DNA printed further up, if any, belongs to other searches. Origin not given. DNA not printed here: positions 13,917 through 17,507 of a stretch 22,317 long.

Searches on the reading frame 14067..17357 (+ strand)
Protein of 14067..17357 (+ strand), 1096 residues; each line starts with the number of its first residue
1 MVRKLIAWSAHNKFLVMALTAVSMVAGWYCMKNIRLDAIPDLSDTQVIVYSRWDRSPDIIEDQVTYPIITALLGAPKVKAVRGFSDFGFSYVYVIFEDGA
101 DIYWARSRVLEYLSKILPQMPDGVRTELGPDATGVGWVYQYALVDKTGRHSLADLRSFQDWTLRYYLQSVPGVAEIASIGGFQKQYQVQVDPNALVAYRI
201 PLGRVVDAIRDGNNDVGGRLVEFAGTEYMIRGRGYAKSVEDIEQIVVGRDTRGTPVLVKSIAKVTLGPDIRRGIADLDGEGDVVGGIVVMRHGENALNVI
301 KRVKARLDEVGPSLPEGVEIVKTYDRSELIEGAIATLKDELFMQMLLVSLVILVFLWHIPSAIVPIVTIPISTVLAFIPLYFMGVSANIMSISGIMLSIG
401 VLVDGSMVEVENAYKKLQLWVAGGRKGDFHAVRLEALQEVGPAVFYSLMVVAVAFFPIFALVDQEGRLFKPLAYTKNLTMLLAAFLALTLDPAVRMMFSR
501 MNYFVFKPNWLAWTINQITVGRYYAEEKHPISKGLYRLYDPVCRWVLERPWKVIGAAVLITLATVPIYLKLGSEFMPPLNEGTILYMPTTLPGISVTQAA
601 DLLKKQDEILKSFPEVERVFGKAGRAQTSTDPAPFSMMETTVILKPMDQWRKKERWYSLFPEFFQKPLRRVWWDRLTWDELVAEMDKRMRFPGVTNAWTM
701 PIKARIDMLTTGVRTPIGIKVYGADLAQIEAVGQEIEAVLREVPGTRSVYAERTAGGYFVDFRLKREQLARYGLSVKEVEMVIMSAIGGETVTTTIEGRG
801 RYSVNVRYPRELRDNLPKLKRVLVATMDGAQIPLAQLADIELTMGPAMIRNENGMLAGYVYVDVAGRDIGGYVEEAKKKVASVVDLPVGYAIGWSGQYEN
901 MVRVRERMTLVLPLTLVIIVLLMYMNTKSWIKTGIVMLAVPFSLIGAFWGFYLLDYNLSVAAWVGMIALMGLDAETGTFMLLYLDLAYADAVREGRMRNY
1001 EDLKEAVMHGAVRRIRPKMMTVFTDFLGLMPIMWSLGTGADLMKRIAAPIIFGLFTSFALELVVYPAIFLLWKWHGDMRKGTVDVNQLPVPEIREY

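Call 5: search_protein_families(library=pfam, proteins=[window:14067-17357:+], max_evalue=0.01)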
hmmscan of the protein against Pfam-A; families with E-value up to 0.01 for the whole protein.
window:14067-17357:+ (1096 aa): 1 family
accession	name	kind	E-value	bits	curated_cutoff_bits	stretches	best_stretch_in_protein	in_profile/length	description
PF00873.25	ACR_tran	-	2.5e-205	684.7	28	1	13-1071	9-1019/1021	AcrB/AcrD/AcrF family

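Call 6: search_protein_families(library=ncbifam, proteins=[window:14067-17357:+], max_evalue=0.01)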
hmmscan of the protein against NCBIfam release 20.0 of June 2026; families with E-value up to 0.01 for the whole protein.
window:14067-17357:+ (1096 aa): 13 families
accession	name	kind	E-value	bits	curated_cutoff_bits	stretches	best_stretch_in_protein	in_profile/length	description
TIGR00914.1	2A0601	subfamily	0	1021.6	701.45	1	1-1073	1-1036/1051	CusA/CzcA family heavy metal efflux RND transporter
NF033617.1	RND_permease_2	subfamily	1.6e-119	400.4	1250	2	16-649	11-618/1009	multidrug efflux RND transporter permease subunit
NF000282.2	RND_permease_1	subfamily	5.2e-98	329.2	1250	2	19-650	14-634/1029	multidrug efflux RND transporter permease subunit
TIGR00915.1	2A0602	subfamily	8.1e-86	288.8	940.35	2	19-630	15-620/1050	efflux RND transporter permease subunit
NF007133.0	PRK09579.1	equivalog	2.8e-59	200.7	1763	2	22-623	20-597/1017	multidrug efflux RND transporter permease subunit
NF007798.0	PRK10503.1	equivalog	2.3e-58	197.7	1584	2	167-649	175-632/1040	MdtB/MuxB family multidrug efflux RND transporter permease subunit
NF007905.0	PRK10614.1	equivalog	1.4e-57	195.1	1774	2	146-630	145-606/1025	multidrug efflux RND transporter permease subunit MdtC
NF007131.0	PRK09577.1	equivalog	3.1e-55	187.4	1768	2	20-621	16-606/1045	multidrug efflux RND transporter permease subunit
NF007842.1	PRK10555.1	equivalog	1.2e-49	169.1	1854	2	19-598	15-584/1036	multidrug efflux RND transporter permease AcrD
NF000037.1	RND_perm_OqxB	exception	7.1e-45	153.2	2200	2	19-497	17-497/1050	multidrug efflux RND transporter permease subunit OqxB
NF011706.2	PRK15127.1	equivalog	5.6e-44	150.3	2150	2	21-496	17-494/1049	multidrug efflux RND transporter permease subunit AcrB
TIGR00833.1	actII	subfamily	1.5e-06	26.8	874.7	1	290-526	127-341/910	MMPL family RND transporter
TIGR00921.1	2A067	subfamily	4.7e-06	24.9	351.9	2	341-562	198-401/733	hydrophobe/amphiphile efflux-3 (HAE3) family transporter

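Call 38: search_solved_structures(query=window:14067-17357:+, max_evalue=1e-50, show_alignments=0)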
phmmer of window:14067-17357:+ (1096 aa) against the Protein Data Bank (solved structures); distinct sequences matched with E-value up to 1e-50: 15.
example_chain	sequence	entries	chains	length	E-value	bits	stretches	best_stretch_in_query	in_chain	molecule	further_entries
3t51_A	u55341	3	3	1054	6.2e-289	964.6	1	2-1074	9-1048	Cation efflux system protein CusA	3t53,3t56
3k07_A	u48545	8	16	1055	6.2e-289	964.5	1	2-1074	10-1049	Cation efflux system protein cusA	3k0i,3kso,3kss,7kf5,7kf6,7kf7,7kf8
3ne5_A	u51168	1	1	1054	7.6e-289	964.3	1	5-1074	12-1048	Cation efflux system protein cusA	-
4dop_A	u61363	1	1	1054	4.4e-288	961.7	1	2-1074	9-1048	Cation efflux system protein CusA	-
4dnr_A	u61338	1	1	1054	8e-288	960.9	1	2-1074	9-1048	Cation efflux system protein CusA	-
4dnt_A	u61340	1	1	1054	8.3e-288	960.8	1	2-1074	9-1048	Cation efflux system protein CusA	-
4k0e_A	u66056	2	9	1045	4.2e-138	465.1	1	1-1072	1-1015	Heavy metal cation tricomponent efflux pump ZneA(CzcA-like)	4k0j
5t0o_A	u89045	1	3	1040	6.9e-63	216.1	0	21-503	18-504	CmeB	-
5lq3_A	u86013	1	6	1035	1.4e-62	215.1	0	21-503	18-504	CmeB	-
8yr0_A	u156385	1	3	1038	1e-55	192.4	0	18-654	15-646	Cation/multidrug efflux pump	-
8gjj_B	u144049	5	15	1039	1.9e-55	191.4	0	20-516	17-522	Efflux pump membrane transporter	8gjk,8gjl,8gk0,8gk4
7wlv_A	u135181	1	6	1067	2.2e-55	191.3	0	18-651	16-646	Efflux pump membrane transporter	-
6ows_A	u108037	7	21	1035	7.5e-52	179.6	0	26-496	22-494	Efflux pump membrane transporter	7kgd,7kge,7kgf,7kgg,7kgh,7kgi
7b8p_A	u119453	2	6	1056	8.7e-52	179.3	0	26-496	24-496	Efflux pump membrane transporter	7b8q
9j3d_J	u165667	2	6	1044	3.6e-51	177.3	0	35-494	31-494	Efflux pump membrane transporter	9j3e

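Call 40: search_solved_structures(query=window:14067-17357:+, max_evalue=1e-288, show_alignments=1)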
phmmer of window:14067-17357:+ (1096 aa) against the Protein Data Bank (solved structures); distinct sequences matched with E-value up to 1e-288: 3.
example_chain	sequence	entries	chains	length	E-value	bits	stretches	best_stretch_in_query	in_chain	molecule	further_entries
3t51_A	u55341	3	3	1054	6.2e-289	964.6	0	2-1074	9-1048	Cation efflux system protein CusA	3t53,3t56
3k07_A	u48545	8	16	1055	6.2e-289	964.5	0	2-1074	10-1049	Cation efflux system protein cusA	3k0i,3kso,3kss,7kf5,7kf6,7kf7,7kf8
3ne5_A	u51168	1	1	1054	7.6e-289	964.3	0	5-1074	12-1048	Cation efflux system protein cusA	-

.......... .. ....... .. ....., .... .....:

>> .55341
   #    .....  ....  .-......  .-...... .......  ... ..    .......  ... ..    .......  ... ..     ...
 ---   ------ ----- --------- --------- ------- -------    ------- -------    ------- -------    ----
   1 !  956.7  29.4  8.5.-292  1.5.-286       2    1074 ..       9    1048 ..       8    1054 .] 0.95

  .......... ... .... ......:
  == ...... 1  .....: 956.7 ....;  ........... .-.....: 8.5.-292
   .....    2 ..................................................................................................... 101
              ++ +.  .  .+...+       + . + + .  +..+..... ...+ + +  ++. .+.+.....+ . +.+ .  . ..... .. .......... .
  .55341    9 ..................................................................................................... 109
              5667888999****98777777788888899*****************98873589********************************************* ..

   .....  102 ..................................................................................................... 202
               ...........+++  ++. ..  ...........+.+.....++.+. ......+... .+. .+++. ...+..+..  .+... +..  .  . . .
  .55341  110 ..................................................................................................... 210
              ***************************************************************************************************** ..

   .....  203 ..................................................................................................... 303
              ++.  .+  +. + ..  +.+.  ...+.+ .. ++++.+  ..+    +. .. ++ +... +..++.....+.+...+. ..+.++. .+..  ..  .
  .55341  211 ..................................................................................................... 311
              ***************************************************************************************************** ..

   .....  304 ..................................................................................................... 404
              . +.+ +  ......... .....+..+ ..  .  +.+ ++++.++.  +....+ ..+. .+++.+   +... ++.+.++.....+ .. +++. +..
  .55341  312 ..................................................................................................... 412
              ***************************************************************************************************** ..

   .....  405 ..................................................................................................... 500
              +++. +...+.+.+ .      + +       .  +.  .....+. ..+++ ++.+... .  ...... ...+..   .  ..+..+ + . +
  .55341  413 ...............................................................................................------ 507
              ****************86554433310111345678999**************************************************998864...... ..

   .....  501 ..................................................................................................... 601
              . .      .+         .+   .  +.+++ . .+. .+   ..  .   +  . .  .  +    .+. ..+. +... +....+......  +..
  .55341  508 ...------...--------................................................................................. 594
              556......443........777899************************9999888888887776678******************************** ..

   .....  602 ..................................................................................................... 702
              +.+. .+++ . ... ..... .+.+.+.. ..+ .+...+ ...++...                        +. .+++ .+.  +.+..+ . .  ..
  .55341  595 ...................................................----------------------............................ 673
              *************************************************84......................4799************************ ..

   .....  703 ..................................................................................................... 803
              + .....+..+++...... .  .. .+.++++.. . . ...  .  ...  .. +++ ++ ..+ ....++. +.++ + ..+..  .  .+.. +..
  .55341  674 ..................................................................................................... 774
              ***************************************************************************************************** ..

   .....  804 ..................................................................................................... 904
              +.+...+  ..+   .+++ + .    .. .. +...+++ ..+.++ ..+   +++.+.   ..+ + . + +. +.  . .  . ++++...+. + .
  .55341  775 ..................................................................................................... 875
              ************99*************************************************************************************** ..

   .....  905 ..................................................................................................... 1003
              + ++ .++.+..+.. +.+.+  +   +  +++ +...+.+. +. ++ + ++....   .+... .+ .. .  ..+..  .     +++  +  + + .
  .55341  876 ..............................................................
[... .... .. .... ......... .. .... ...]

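Call 77: find_related_loci(query=window:14067-17357:+, collection=metagenome_contigs, flank=7000)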
Query window:14067-17357:+ (1096 aa) in metagenome_contigs; peptide patterns used: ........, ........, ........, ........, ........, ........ (x = any residue, [..] = any of these).
46 stretches matched a pattern; 25 encode a relative of the query (tblastn E <= 1e-3); 25 distinct loci.
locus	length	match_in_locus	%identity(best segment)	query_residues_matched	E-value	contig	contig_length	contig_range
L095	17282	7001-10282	87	1-1092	0e+0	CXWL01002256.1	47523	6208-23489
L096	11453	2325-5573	88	1-1083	0e+0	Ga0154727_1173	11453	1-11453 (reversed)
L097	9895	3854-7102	87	1-1083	0e+0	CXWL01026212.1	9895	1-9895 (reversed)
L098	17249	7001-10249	87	1-1083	0e+0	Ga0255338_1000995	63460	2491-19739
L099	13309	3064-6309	84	1-1082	0e+0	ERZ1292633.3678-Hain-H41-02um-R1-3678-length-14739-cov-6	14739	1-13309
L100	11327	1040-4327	72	1-1096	0e+0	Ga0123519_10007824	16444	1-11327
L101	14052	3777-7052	71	1-1092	0e+0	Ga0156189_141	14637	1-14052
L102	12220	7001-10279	70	1-1093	0e+0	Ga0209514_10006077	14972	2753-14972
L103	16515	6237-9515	70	1-1093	0e+0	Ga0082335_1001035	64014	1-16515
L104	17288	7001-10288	72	1-1096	0e+0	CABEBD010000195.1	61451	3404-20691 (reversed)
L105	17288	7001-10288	70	1-1096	0e+0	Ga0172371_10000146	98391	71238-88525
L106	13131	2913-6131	70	1-1073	0e+0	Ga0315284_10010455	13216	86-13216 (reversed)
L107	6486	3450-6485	69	1-1012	0e+0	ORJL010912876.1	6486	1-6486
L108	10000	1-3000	69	97-1096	0e+0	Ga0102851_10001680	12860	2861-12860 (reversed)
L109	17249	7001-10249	87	1-1083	0e+0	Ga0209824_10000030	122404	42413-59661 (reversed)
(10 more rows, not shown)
